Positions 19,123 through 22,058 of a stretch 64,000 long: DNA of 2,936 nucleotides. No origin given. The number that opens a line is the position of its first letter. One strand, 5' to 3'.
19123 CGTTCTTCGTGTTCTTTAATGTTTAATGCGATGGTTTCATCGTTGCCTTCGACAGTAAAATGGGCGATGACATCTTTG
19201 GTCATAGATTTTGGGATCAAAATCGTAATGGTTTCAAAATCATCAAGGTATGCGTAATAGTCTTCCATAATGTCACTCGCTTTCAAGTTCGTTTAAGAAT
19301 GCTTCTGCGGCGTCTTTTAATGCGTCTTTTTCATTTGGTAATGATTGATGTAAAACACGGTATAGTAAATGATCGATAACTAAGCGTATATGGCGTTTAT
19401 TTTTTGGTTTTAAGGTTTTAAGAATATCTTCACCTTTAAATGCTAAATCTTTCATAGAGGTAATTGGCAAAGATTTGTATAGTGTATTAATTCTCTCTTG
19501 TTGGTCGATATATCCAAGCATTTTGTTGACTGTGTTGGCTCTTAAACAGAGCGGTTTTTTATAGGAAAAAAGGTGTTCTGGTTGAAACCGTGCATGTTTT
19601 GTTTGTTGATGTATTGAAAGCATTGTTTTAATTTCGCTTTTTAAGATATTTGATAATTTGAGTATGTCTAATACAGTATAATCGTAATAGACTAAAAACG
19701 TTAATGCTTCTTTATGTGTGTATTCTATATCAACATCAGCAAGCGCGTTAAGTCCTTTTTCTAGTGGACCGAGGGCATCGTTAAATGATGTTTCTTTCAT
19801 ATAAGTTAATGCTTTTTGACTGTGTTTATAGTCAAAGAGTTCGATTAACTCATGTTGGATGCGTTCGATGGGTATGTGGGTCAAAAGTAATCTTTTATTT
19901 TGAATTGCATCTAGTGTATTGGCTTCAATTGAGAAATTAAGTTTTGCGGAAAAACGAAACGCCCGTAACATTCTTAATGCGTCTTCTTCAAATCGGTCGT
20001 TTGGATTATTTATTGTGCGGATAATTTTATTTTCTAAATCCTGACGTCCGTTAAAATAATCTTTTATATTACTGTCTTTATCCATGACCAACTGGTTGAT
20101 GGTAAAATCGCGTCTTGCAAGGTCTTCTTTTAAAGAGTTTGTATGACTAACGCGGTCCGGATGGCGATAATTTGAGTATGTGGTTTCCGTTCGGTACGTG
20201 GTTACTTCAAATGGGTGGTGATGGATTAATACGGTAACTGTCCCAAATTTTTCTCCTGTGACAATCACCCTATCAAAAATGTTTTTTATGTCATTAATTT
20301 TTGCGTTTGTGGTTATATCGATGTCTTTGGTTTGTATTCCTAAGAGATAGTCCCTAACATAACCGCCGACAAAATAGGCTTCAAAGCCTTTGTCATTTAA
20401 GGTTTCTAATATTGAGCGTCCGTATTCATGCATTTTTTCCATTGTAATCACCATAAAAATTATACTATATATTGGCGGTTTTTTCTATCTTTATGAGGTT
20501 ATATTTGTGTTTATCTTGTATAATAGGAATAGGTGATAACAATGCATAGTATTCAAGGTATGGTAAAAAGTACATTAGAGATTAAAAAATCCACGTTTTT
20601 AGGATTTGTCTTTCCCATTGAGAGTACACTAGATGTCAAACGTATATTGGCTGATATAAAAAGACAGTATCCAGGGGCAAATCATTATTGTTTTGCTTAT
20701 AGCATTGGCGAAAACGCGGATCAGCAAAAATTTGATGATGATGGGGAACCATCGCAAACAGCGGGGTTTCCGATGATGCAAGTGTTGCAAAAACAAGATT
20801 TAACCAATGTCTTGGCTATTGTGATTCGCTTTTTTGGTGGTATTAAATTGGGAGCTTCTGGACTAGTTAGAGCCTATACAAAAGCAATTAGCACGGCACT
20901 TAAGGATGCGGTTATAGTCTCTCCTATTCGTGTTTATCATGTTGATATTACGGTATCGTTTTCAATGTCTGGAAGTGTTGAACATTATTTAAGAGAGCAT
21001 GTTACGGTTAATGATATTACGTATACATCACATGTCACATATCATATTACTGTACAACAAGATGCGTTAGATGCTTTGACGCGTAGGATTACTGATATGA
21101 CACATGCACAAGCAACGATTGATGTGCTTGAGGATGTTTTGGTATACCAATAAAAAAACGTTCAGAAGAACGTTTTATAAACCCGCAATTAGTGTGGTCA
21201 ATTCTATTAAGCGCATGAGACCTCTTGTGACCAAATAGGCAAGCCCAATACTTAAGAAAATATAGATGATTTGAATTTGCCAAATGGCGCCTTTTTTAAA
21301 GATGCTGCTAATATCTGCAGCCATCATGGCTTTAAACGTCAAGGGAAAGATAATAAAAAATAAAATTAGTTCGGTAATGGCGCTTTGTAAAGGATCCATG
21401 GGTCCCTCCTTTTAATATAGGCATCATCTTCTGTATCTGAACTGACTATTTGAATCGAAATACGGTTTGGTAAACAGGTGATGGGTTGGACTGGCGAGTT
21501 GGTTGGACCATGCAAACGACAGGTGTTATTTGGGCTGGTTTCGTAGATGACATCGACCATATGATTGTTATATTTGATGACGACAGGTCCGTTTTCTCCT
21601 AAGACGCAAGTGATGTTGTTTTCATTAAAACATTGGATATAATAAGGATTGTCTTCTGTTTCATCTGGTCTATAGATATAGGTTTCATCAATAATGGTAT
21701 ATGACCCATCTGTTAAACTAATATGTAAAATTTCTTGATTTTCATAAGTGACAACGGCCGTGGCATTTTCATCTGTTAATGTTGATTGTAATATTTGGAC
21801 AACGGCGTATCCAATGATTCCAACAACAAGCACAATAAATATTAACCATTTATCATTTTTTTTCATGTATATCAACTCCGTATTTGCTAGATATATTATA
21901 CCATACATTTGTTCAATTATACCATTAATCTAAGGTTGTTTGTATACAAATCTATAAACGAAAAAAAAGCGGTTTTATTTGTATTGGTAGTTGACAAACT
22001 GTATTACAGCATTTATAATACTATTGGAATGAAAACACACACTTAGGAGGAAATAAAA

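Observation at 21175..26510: ApbE-centred extracytosolic flavinylation / electron-transfer island with an unusual parts list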

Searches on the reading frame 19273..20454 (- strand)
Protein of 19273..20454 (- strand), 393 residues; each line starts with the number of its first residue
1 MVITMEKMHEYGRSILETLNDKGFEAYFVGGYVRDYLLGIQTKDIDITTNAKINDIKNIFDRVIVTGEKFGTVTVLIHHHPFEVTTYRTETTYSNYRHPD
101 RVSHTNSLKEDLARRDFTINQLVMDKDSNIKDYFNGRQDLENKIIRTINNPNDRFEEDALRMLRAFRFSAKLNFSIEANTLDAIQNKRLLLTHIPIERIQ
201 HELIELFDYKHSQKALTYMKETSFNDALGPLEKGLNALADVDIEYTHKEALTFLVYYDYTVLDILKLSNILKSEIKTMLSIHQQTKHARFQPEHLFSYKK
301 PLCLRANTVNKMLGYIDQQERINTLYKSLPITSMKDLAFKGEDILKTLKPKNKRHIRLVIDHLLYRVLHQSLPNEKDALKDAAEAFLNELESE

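Call 109: search_protein_families(library=pfam, proteins=[window:19273-20454:-], max_evalue=0.00001)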
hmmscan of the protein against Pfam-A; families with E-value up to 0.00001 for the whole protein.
window:19273-20454:- (393 aa): 3 families
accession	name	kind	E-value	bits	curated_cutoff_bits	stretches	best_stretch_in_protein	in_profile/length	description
PF01743.26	PolyA_pol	-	3.4e-38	131.3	23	1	26-146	1-126/126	Poly A polymerase head domain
PF13735.12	tRNA_NucTran2_2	-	8.7e-16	58.7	27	1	261-382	27-148/149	tRNA nucleotidyltransferase domain 2 putative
PF12627.12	PolyA_pol_RNAbd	-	1.1e-10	41.6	22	1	173-224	1-52/64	Probable RNA and SrmB- binding site of polymerase A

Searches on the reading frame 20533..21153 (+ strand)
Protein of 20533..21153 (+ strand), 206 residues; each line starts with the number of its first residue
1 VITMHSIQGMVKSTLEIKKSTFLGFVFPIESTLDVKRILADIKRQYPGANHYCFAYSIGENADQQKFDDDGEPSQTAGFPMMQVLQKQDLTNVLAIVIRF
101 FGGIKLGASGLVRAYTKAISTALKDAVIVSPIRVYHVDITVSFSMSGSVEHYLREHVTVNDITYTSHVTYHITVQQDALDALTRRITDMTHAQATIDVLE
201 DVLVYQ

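Call 109: search_protein_families(library=pfam, proteins=[window:20533-21153:+], max_evalue=0.00001)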
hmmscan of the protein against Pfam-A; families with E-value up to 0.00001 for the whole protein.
window:20533-21153:+ (206 aa): 2 families
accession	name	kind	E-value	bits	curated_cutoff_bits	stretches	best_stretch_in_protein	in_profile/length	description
PF01205.25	UPF0029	-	3.7e-36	123.8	27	1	18-123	1-107/107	Uncharacterized protein family UPF0029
PF09186.17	DUF1949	-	1.6e-10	41.1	23.7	1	139-193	1-56/56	Domain of unknown function (DUF1949)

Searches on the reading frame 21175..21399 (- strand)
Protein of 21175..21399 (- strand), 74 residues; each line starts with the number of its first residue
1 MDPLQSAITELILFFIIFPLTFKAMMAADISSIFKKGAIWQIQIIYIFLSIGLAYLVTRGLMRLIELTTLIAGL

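Call 3: search_protein_families(library=pfam, proteins=[window:21175-21399:-], max_evalue=0.01)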
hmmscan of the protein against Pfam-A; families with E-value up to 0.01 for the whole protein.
window:21175-21399:- (74 aa): 1 family
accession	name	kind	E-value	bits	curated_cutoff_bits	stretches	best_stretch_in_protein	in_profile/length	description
PF06612.16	DUF1146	-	2.7e-07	30.9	25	1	15-57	3-43/48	Protein of unknown function (DUF1146)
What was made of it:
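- Checked: DUF1146, 21175-21399(-): 30.9 bits (call 3).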

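Call 4: search_protein_families(library=ncbifam, proteins=[window:21175-21399:-], max_evalue=0.01)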
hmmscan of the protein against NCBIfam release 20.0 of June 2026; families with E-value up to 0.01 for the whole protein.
window:21175-21399:- (74 aa): 1 family
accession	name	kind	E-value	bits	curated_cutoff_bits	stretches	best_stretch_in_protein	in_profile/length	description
TIGR02327.1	int_mem_ywzB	hypoth_equivalog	0.0004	20.7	39.65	1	13-68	8-61/68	DUF1146 family protein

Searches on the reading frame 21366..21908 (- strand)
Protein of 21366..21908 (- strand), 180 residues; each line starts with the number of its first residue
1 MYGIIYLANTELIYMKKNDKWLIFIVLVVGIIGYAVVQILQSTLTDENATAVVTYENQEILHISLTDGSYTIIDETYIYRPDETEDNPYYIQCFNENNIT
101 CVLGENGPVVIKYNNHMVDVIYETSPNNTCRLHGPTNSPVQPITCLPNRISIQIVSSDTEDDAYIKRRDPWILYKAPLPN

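Call 3: search_protein_families(library=pfam, proteins=[window:21366-21908:-], max_evalue=0.01)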
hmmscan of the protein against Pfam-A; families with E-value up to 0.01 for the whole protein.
window:21366-21908:- (180 aa): 1 family
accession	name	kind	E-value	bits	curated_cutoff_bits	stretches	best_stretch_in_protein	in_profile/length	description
PF07009.16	NusG_II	-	1.2e-12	48.4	29.6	1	23-157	2-106/107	NusG domain II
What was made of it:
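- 21366..21866 (-): EetA homologue: N-terminally membrane-anchored NusG_II-domain protein, 166 aa from the ATG at 21866. PF07009 48.4 bits (call 3).
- Checked: NusG_II, 21366-21908(-): 48.4 bits (call 3).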

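Call 4: search_protein_families(library=ncbifam, proteins=[window:21366-21908:-], max_evalue=0.01)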
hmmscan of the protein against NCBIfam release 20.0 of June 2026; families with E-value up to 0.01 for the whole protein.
window:21366-21908:- (180 aa): 0 families
